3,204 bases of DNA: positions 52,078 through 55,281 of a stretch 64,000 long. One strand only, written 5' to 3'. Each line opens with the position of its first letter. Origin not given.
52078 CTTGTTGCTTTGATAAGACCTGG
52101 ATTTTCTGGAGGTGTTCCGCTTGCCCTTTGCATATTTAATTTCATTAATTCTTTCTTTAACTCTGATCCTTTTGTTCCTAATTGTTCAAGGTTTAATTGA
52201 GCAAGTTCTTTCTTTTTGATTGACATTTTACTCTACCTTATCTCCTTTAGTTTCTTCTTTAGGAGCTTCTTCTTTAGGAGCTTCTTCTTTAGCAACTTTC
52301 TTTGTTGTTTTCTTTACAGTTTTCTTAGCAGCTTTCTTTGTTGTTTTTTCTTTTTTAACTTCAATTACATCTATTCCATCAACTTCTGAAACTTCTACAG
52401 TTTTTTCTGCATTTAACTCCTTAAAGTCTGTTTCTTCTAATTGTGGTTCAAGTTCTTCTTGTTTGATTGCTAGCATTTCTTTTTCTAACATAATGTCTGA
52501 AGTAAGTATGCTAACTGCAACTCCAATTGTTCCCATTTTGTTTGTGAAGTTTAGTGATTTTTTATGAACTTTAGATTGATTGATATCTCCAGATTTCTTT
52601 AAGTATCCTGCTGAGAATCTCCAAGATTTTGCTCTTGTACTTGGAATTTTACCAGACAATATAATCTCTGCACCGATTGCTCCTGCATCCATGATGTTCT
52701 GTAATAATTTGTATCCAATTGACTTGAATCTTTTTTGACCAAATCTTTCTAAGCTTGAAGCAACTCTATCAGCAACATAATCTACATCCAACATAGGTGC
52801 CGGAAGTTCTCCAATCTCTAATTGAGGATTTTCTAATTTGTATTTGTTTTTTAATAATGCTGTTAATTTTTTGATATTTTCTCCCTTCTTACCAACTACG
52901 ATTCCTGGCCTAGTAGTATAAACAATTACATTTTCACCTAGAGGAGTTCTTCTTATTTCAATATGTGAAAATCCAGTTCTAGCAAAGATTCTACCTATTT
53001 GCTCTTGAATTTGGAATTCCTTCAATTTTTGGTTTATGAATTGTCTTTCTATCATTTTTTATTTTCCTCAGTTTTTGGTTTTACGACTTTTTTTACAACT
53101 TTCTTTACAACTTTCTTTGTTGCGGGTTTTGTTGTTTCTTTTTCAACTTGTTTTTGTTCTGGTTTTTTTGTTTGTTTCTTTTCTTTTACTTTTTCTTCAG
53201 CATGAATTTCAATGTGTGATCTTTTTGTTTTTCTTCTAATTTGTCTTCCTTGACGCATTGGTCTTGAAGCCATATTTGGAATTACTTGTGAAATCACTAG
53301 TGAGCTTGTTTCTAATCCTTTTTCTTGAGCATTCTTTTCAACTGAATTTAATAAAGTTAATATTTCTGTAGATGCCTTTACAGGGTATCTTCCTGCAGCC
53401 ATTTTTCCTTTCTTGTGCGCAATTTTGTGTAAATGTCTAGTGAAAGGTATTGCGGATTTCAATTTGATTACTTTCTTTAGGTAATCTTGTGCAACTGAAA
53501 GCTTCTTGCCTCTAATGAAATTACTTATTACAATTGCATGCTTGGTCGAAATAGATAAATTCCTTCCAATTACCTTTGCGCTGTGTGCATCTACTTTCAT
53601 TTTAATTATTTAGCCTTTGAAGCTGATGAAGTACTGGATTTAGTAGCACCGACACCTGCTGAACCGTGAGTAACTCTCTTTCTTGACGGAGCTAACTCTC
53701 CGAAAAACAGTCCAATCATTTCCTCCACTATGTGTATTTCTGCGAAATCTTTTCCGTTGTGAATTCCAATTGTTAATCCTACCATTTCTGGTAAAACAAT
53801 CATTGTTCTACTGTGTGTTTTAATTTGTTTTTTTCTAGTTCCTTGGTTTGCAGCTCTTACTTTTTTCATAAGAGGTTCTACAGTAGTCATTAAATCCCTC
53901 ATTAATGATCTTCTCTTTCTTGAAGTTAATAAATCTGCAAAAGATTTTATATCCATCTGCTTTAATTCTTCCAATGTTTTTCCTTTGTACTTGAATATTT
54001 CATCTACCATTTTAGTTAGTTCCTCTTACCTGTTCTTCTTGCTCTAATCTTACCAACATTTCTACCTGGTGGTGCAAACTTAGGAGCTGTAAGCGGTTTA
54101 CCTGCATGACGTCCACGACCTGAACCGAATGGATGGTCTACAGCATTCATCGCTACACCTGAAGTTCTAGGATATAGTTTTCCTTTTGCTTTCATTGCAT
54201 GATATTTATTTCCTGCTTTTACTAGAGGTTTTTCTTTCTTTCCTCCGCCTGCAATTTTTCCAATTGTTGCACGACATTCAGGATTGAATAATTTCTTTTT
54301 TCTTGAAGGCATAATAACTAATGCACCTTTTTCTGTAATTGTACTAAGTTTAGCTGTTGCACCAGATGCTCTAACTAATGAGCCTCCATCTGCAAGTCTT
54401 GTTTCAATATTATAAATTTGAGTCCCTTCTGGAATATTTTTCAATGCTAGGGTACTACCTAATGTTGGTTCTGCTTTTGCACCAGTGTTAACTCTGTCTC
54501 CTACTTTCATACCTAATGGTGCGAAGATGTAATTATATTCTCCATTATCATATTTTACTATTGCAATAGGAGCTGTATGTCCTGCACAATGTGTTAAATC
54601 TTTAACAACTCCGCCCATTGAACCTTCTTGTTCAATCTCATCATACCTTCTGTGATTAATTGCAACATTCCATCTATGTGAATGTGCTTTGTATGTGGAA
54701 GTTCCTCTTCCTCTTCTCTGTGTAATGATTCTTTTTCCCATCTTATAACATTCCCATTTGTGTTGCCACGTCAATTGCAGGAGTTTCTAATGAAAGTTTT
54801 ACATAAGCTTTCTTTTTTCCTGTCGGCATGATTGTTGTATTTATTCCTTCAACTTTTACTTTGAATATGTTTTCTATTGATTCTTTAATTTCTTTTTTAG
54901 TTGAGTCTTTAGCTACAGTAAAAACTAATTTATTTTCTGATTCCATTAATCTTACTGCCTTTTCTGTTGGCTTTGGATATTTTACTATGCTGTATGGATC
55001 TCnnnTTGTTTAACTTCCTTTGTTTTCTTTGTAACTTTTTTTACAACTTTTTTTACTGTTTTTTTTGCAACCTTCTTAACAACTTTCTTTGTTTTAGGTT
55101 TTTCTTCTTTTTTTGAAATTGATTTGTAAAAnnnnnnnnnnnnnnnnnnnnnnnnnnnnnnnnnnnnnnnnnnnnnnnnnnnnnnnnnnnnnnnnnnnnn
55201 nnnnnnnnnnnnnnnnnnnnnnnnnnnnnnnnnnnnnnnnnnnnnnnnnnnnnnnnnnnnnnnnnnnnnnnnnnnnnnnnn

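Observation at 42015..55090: Recurrent KKVVKK(V/T)KK lysine-repeat tails appended to many unrelated proteins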

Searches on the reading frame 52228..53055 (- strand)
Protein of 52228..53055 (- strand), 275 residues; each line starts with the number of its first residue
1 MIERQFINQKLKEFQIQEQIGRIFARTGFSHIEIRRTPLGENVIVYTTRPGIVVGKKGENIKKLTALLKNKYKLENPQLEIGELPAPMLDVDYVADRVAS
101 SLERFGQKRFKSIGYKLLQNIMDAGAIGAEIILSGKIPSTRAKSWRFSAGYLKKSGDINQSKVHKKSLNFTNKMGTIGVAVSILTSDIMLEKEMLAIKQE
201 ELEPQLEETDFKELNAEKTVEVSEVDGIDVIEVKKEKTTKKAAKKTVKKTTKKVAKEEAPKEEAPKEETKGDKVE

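Call 17: search_protein_families(library=pfam, proteins=[window:52228-53055:-], max_evalue=0.01)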
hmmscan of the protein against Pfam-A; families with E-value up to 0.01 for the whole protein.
window:52228-53055:- (275 aa): 2 families
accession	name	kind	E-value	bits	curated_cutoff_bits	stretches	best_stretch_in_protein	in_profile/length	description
PF07650.23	KH_2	-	1.4e-13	50.9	22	1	19-80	5-67/78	KH domain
PF00189.25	Ribosomal_S3_C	-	5.5e-12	46.5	34.1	1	107-183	8-83/83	Ribosomal protein S3, C-terminal domain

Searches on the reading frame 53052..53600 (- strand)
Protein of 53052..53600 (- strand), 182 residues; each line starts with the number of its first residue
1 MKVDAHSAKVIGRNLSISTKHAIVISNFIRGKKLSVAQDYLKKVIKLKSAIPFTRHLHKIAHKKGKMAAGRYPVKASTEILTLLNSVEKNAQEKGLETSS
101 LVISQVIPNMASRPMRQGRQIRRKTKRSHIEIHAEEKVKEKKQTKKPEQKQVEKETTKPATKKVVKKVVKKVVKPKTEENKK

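Call 17: search_protein_families(library=pfam, proteins=[window:53052-53600:-], max_evalue=0.01)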
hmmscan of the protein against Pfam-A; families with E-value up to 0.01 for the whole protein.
window:53052-53600:- (182 aa): 1 family
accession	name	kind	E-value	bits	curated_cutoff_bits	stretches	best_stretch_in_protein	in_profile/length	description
PF00237.24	Ribosomal_L22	-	8.8e-12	45.6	28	1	12-133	3-102/104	Ribosomal protein L22p/L17e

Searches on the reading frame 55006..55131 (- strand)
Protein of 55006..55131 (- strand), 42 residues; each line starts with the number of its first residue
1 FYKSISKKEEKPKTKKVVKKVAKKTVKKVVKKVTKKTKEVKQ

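Call 20: find_homologous_proteins(query=window:55006-55131:-, max_evalue=1)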
Query seq(42 aa) (42 aa): 1 proteins with E <= 1 among 106 candidates.
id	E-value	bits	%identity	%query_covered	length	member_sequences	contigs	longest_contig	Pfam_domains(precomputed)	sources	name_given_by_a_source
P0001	2.7e-3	35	81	100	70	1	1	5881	-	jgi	jgi:hypothetical protein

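Call 57: find_encoding_contigs(protein=P0001, flank=6000, max_places=3)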
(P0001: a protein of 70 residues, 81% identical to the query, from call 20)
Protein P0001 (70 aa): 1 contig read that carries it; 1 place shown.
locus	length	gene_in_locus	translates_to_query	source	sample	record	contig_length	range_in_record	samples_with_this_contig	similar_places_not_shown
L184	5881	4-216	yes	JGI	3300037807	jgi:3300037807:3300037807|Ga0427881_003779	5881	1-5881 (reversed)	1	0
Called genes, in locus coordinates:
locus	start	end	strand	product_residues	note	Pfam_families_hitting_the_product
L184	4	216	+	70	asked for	-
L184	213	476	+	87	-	PF00276:Ribosomal_L23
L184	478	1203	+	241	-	PF00181:Ribosomal_L2_N, PF03947:Ribosomal_L2_C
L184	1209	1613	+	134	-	PF00203:Ribosomal_S19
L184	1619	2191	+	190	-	-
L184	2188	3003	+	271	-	PF07650:KH_2, PF00189:Ribosomal_S3_C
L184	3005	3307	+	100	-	PF00831:Ribosomal_L29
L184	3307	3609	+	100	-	PF01253:SUI1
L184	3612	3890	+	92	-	PF01868:RNase_P-MRP_p29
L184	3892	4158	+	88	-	PF00366:Ribosomal_S17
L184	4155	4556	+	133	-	PF00238:Ribosomal_L14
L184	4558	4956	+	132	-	PF16906:Ribosomal_L26, PF00467:KOW (weak)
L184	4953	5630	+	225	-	PF00900:Ribosomal_S4e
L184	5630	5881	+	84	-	?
